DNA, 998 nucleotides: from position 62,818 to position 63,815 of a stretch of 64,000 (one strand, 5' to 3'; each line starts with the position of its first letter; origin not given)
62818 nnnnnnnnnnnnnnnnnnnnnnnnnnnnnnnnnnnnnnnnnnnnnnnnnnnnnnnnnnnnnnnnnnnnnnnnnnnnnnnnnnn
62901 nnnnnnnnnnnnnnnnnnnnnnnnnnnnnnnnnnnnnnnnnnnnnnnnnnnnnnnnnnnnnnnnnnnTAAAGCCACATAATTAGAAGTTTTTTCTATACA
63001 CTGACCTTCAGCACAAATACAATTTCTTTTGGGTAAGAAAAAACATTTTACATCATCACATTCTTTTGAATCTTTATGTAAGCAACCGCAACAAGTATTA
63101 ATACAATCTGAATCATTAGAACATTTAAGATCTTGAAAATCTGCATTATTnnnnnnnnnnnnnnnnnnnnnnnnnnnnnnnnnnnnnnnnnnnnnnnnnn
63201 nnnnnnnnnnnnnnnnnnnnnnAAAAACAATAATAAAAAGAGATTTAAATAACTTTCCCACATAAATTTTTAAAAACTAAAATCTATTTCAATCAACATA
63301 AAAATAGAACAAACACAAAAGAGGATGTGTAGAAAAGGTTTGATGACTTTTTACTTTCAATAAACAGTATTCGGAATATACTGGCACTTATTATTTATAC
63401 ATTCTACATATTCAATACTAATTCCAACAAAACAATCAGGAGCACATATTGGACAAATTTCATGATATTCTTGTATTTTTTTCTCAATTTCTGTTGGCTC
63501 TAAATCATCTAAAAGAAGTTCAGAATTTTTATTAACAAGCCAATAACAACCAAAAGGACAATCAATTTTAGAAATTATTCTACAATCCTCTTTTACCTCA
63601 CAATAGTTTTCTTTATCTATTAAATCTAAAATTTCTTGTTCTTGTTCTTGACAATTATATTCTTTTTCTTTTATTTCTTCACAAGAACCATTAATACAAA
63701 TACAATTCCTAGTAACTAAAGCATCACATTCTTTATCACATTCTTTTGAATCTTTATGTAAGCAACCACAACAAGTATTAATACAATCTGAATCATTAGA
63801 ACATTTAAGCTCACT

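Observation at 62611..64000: Tandem paralogous Cys-rich proteins that share a 76-nt near-identical block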

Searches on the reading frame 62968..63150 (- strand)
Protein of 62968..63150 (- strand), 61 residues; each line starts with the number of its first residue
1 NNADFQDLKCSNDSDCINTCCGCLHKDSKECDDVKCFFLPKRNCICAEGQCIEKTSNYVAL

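Call 27: search_protein_representatives(alignment_id=A2)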
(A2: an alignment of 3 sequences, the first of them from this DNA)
Query: 3 sequences, 60 profile positions. Proteins with E-value up to 0.001 (for the whole library): 20; up to 1e-10: 2; up to 1e-30: 0. The best 20 are listed.
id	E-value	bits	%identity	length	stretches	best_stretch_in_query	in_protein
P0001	9.4e-29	115.4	-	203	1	1-60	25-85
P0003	1.2e-25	105.5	-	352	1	1-60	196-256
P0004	6.3e-10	55.1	-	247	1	8-56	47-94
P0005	7.3e-10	54.9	-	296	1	7-56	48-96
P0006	8.0e-10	54.8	-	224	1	2-54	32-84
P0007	9.0e-09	51.4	-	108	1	2-53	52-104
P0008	2.4e-08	50.0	-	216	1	7-55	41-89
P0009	2.6e-08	49.9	-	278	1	7-52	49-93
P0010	3.4e-08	49.5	-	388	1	9-56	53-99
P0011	2.7e-07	46.7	-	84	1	9-55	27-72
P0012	3.2e-07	46.4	-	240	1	6-52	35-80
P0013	6.6e-07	45.4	-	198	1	3-55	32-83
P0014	1.2e-06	44.6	-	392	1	3-56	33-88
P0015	1.2e-06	44.5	-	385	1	9-52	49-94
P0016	1.6e-06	44.2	-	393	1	3-56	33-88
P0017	3.1e-06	43.3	-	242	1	5-53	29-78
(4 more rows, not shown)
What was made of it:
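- The profile search found 20 representatives at E <= 1e-3 among 1.84 billion proteins (call 27).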

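Call 31: find_homologous_proteins(query=A4, max_evalue=0.01)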
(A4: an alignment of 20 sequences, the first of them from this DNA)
Query A4 (20 sequences) (49 aa, profile of the alignment): 1 proteins with E <= 0.01 among 4 candidates.
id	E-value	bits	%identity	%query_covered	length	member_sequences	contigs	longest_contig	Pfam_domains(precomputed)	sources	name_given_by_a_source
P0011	3.3e-13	67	46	94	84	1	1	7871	-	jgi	-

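Call 32: search_solved_structures(query=A4, max_evalue=10, show_alignments=3)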
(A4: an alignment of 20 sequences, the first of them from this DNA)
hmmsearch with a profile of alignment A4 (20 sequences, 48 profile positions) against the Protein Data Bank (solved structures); distinct sequences matched with E-value up to 10: 1.
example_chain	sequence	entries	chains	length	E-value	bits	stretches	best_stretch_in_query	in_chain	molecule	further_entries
1f2s_I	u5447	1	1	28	3.6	11.1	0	2-14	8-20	TRYPSIN INHIBITOR A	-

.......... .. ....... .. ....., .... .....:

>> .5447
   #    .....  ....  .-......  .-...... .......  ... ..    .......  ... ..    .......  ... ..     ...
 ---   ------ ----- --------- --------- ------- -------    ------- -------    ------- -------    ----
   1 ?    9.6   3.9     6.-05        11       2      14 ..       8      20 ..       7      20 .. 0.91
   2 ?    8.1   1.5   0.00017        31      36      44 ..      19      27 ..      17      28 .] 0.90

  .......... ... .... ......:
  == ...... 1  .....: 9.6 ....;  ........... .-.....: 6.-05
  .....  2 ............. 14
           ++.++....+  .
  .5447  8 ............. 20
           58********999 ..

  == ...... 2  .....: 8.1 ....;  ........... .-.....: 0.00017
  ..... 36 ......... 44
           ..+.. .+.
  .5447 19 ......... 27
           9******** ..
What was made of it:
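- On Squash-type knottin inhibitors (PF00299): The PDB profile hit 1f2s_I has E = 3.6 (call 32).
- squash trypsin inhibitor 1f2s_I, sharing the motifs C-K-x-D-S-D-C and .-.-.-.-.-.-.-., at E = 3.6 (call 32);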

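Call 33: find_related_loci(query=A4, collection=genome_contigs, flank=10000)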
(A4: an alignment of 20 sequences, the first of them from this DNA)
Query A4 (49 aa) in genome_contigs; peptide patterns used: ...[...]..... (x = any residue, [..] = any of these).
29 stretches matched a pattern, but none encodes a relative of the query by tblastn (E <= 1e-3).

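Call 38: search_protein_families(library=ncbifam, proteins=[P0004, P0005, P0013, P0017], max_evalue=0.1)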
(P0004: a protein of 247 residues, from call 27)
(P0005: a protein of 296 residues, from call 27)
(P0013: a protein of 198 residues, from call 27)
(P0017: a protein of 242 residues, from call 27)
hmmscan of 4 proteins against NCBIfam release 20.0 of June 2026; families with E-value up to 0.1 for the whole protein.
P0004 (247 aa): 0 families

P0005 (296 aa): 3 families
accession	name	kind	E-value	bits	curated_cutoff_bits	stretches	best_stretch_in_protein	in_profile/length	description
TIGR04289.1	heavy_Cys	domain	4.1e-16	59.3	50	1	242-294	2-52/52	eight-cysteine-cluster domain-containing protein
TIGR04292.1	heavy_Cys_CGP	equivalog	1.8e-05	23.8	200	1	240-294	124-178/381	CGP-CTERM-anchored Cys-rich protein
NF050138.1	marker_Dhp61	equivalog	4.5e-05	23.6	85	1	183-234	30-80/96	protein Dhp61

P0013 (198 aa): 6 families
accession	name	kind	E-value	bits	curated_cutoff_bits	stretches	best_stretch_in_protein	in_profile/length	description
NF008150.0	PRK10902.1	equivalog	4.4e-27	95.2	215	1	94-197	148-248/271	FKBP-type peptidyl-prolyl cis-trans isomerase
NF008602.0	PRK11570.1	subfamily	1.2e-25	90.6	198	1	81-197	91-205/206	FKBP-type peptidyl-prolyl cis-trans isomerase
NF053689.1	BamJ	equivalog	9.4e-18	65.1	100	1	98-194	84-184/184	BamJ family beta-barrel-assembly machinery protein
NF011676.0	PRK15095.1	equivalog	1.6e-10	40.6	125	1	110-176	8-74/156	FKBP-type peptidyl-prolyl cis-trans isomerase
TIGR00115.1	tig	equivalog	4e-07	29.2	180.2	1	61-167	97-206/410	trigger factor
NF053691.1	BamM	equivalog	0.048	12.6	315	0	98-160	105-172/376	BamM family beta-barrel-assembly machinery protein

P0017 (242 aa): 0 families
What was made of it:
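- On TIGR04289 eight-cysteine-cluster (heavy_Cys) domain: As a positive control, the C-terminal domain of P0005 scores 59.3 bits (call 38).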

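Call 43: search_protein_families(library=ncbifam, alignment_id=A4, max_evalue=10)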
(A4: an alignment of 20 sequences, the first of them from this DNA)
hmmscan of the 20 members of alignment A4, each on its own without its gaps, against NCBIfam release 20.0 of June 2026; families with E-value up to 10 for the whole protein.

A. member 1, seq(49 aa): 0 families

B. families by the number of members that match (of 20 scanned): 2 families
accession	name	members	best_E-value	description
TIGR04289.1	heavy_Cys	2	0.79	eight-cysteine-cluster domain-containing protein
NF007671.0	PRK10345.1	1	0.069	PhoP regulatory network protein YrbL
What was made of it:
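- On TIGR04289 eight-cysteine-cluster (heavy_Cys) domain: Among 20 isolated modules, only 2 give E ~0.8 (call 43).
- Closest known: Eight-cysteine-cluster domain. Different: Only 2 of 20 modules reach E ~0.8, against a 50-bit cut-off (calls 38, 43).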

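Call 47: find_encoding_contigs(protein=P0011, flank=5000, max_places=3)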
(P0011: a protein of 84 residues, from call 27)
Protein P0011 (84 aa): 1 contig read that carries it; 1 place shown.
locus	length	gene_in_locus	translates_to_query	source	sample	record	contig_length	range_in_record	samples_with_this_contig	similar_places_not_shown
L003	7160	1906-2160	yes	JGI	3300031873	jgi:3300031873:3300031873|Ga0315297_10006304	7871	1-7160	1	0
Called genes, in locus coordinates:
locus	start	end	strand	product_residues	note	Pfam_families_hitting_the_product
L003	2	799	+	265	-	?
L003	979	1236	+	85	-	-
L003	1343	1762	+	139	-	-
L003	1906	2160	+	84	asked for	-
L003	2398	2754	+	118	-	-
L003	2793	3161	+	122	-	PF01022:HTH_5 (weak)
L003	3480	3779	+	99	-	-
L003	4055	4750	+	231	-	-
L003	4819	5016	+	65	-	-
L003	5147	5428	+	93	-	-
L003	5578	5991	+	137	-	PF11964:SpoIIAA-like (weak)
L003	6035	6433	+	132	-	PF11964:SpoIIAA-like (weak)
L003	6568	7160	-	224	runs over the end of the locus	-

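Call 48: find_encoding_contigs(protein=P0005, flank=5000, max_places=3)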
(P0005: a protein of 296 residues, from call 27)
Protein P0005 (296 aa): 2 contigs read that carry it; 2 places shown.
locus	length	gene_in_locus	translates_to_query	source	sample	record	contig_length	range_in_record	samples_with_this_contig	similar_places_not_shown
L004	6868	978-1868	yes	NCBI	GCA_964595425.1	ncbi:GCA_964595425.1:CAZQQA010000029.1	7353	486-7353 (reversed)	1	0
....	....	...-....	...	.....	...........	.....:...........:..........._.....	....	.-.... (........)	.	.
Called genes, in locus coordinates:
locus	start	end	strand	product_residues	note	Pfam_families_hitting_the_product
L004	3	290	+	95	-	?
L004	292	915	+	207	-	PF07690:MFS_1, PF05977:MFS_3 (weak)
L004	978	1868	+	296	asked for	-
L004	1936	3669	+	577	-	PF14716:HHH_8, PF10391:DNA_pol_lambd_f (faint), PF14520:HHH_5, PF14791:DNA_pol_B_thumb, PF02811:PHP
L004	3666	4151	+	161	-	PF13302:Acetyltransf_3 (weak), PF00583:Acetyltransf_1, PF13673:Acetyltransf_10, PF13508:Acetyltransf_7, PF08445:FR47 (weak)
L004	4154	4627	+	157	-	PF00293:NUDIX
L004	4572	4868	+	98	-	PF01035:DNA_binding_1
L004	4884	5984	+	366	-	PF06849:DUF1246, PF06973:DUF1297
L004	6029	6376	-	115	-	PF00453:Ribosomal_L20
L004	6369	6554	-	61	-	PF01632:Ribosomal_L35p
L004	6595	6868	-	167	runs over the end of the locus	PF05198:IF3_N, PF00707:IF3_C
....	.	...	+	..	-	?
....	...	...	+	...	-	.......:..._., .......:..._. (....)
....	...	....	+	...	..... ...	-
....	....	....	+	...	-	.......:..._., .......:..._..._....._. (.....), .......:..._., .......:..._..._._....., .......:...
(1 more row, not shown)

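Call 50: predict_structure(alignment_id=A4)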
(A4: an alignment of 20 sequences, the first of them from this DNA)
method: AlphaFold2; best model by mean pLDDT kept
length: 49 residues; sequences in the alignment: 20
mean_pLDDT: 86.3   pTM: 0.62
mean pLDDT of the five models: 86.3, 85.5, 83.3, 83.1, 82.6
residues with pLDDT >= 90: 23; 70-90: 25; 50-70: 1; < 50: 0
segments of 3 or more residues with pLDDT < 50: none
pLDDT, mean of each block of 10 residues (from residue 1): 89 89 79 85 89
secondary structure, 60 per line:
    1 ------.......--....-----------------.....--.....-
elements in order: E10-13 E16-19 E37-41 E44-48
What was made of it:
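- Closest known: Squash-family knottin protease inhibitors. Same: The local motifs C-[KE]-x-D-S-D-C-x3-C and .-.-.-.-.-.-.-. are shared, and both end in a C-terminal beta-hairpin (calls 32, 50).
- The module-only AlphaFold model has pLDDT 86.3 and pTM 0.62, with hairpins at 10-19 and 37-48 (call 50). The predicted fold is two beta-hairpins with cysteines at the turns (call 50).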

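Call 54: fold_search(model_id=the predicted structure, library=pdb)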
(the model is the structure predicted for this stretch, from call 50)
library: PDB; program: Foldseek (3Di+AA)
matches with E <= 10: 1; with E <= 0.001: 0
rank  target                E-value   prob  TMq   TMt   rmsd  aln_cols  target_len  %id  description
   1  3fju_B                4.1e+00  0.03  0.26  0.20   9.3        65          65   18  Ascaris suum carboxypeptidase inhibitor in complex with human carboxypeptidase A1 (released 2008-12-30)
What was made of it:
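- On Squash-type knottin inhibitors (PF00299): Foldseek of the pLDDT-86 model against the PDB finds nothing better than E = 4.1 (call 54).
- Closest known: Squash-family knottin protease inhibitors. Different: It has no reactive-site loop and no Foldseek match (call 54).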

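Call 60: fold_search(model_id=the predicted structure, library=viral)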
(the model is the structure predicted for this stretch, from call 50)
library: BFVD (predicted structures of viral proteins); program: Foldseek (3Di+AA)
matches with E <= 10: 8; with E <= 0.001: 0
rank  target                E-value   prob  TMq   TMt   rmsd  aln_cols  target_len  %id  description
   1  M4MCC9                3.4e+00  0.03  0.29  0.21  13.6        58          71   12  (no name in the UniProt tables at hand)
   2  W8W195                4.7e+00  0.01  0.20  0.13  11.1        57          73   18  Putative Conotoxin [Invertebrate iridescent virus 22]
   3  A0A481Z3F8            5.0e+00  0.14  0.42  0.06   5.3        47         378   15  Transmembrane protein [Pithovirus LCPAC103]
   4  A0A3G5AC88            5.3e+00  0.02  0.23  0.10  10.8        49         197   33  Uncharacterized protein [Hyperionvirus sp.]
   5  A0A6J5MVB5            5.7e+00  0.03  0.25  0.09   6.3        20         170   25  Uncharacterized protein [uncultured Caudovirales phage]
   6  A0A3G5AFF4            6.1e+00  0.01  0.16  0.06   9.4        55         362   16  Uncharacterized protein [Solivirus sp.]
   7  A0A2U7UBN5            8.4e+00  0.08  0.42  0.06   5.1        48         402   14  Uncharacterized protein [Pandoravirus neocaledonia]
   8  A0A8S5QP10            9.0e+00  0.02  0.25  0.08   9.5        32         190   16  Uncharacterized protein [Caudovirales sp. ctSH72]
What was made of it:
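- Foldseek finds no knottin or any other fold (calls 54, 60).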

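Call 63: list_cluster_members(proteins=[P0004, P0005, P0006, P0007, P0008, P0009, P0010, P0012, P0013, P0014])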
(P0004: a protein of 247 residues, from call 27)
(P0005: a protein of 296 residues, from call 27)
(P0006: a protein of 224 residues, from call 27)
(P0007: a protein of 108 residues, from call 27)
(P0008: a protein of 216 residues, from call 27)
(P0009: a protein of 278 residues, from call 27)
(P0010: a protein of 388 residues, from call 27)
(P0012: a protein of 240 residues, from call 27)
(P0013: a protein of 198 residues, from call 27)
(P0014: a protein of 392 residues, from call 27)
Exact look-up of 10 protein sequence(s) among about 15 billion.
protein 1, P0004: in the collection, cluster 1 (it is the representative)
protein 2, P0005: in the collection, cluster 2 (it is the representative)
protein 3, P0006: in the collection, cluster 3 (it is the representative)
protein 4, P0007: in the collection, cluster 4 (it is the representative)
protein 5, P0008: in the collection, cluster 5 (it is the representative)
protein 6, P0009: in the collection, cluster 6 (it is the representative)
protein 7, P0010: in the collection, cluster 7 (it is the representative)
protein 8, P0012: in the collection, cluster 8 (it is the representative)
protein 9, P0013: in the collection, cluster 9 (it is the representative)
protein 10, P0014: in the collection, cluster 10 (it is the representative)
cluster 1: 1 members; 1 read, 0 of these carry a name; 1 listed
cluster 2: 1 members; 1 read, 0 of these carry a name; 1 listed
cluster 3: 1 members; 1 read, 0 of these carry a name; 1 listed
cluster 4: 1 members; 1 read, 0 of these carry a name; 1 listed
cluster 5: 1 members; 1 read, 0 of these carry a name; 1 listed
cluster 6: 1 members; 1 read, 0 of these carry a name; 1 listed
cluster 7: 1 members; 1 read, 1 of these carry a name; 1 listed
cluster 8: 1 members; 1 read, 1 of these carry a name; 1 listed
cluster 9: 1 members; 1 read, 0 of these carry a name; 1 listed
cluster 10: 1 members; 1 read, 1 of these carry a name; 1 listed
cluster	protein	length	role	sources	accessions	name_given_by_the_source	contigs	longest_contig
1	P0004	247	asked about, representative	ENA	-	-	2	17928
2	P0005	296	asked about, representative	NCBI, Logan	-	-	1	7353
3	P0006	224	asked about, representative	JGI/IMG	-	-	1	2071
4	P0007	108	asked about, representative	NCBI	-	-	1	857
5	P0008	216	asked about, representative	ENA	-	-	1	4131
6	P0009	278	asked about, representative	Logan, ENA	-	-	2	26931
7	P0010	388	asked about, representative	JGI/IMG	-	hypothetical protein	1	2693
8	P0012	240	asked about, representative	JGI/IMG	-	hypothetical protein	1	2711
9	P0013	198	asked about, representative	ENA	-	-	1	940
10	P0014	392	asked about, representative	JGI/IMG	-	hypothetical protein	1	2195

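Call 64: find_encoding_contigs(protein=P0009, flank=10000, max_places=2)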
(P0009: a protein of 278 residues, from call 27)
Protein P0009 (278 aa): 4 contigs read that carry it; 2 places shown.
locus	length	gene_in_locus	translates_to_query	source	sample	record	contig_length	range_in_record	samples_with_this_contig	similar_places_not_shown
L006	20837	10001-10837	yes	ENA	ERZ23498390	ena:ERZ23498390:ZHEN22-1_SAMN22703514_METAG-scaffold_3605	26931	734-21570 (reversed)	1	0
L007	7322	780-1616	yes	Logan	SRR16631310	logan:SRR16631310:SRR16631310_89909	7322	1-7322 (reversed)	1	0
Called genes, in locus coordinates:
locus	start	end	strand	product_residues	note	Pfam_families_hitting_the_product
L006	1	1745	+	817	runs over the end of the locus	PF07517:SecA_DEAD, PF01043:SecA_PP_bind, PF21090:P-loop_SecA, PF00271:Helicase_C (faint), PF21090:P-loop_SecA, PF07516:SecA_SW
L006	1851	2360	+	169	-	PF00149:Metallophos, PF12850:Metallophos_2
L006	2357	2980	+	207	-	PF01944:SpoIIM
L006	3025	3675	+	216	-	PF07758:DUF1614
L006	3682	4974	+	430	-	PF07549:Sec_GG (weak), PF21760:SecD_1st, PF22599:SecDF_P1_head, PF03176:MMPL (weak), PF02355:SecD_SecF_C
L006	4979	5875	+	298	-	PF07549:Sec_GG, PF02355:SecD_SecF_C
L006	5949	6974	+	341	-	PF04545:Sigma70_r4, PF05066:HARE-HTH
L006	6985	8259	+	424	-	PF26449:DUF8128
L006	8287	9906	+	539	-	PF10412:TrwB_AAD_bind, PF12696:TraG-D_C (weak), PF23477:zf_Tbcl_2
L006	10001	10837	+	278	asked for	-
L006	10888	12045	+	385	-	PF00162:PGK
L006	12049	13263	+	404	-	PF01368:DHH, PF02272:DHHA1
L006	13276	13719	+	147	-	PF00075:RNase_H, PF13456:RVT_3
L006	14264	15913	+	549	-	PF03023:MurJ, PF01943:Polysacc_synt (weak), PF01554:MatE (weak)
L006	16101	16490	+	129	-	PF04977:DivIC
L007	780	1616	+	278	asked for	-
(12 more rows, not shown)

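Call 65: find_encoding_contigs(protein=P0004, flank=10000, max_places=2)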
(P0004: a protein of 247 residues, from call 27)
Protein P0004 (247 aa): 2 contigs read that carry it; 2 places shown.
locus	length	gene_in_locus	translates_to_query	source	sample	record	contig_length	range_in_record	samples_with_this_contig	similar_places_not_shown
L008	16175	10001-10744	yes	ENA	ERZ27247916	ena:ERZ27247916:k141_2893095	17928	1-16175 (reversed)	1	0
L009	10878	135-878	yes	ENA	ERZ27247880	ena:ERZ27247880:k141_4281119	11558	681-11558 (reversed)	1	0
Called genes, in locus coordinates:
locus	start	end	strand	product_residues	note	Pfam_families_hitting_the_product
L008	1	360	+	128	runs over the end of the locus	PF12840:HTH_20, PF01022:HTH_5, PF24033:DUF7342 (weak)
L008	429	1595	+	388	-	PF00266:Aminotran_5, PF01041:DegT_DnrJ_EryC1 (weak), PF01212:Beta_elim_lyase (weak)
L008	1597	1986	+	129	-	PF01592:NifU_N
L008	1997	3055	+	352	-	PF03054:tRNA_Me_trans, PF20259:tRNA_Me_trans_M, PF20258:tRNA_Me_trans_C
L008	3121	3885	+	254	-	PF00106:adh_short, PF23441:SDR, PF08659:KR, PF13561:adh_short_C2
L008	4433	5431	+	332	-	-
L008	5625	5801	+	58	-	PF00462:Glutaredoxin (weak)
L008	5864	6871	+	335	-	PF00044:Gp_dh_N, PF02800:Gp_dh_C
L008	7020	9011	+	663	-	PF16177:ACAS_N, PF00501:AMP-binding, PF13193:AMP-binding_C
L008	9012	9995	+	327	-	-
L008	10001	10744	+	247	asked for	-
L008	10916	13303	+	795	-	PF01326:PPDK_N, PF00391:PEP-utilizers, PF02896:PEP-utilizers_C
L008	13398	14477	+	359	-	PF00294:PfkB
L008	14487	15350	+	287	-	PF01116:F_bP_aldolase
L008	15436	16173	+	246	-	?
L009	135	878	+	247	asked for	-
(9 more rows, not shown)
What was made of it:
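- The genomic contexts of five family members consist of unrelated housekeeping genes (calls 47, 48, 64, 65).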

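Call 74: search_protein_families(library=pfam, alignment_id=A4, max_evalue=10)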
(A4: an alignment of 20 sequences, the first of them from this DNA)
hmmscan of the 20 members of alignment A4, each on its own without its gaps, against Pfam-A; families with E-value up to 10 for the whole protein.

A. member 1, seq(49 aa): 0 families

B. families by the number of members that match (of 20 scanned): 5 families
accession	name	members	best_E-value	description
PF07127.16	Nodulin_late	3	0.34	Late nodulin domain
PF00299.24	Squash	1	0.13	Squash family serine protease inhibitor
PF00451.25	Toxin_2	1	0.7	Scorpion short toxin, BmKK2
PF03638.21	TCR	1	1.4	Tesmin/TSO1-like CXC domain, cysteine-rich domain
PF06750.18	A24_N_bact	1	3.4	Bacterial Peptidase A24 N-terminal domain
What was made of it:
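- On Squash-type knottin inhibitors (PF00299): The best E is 0.13, in 1 of 20 modules (call 74).
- Closest known: Squash-family knottin protease inhibitors. Different: The matches are not significant (E = 3.6 and 0.13; calls 32, 74).
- No Pfam or NCBIfam metal-binding family is hit (calls 43, 74). Pfam Squash at E = 0.13 in 1 of 20 modules, and Nodulin_late at E = 0.34 in 3 of 20 (call 74).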

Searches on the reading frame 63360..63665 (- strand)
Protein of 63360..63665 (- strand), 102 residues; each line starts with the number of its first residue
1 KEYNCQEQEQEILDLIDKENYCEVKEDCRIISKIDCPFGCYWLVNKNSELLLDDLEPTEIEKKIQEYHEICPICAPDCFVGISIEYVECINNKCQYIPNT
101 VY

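Call 83: search_protein_families(library=ncbifam, proteins=[window:63360-63665:-], max_evalue=10)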
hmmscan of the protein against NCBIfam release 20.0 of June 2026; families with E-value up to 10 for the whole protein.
seq(102 aa): 0 families
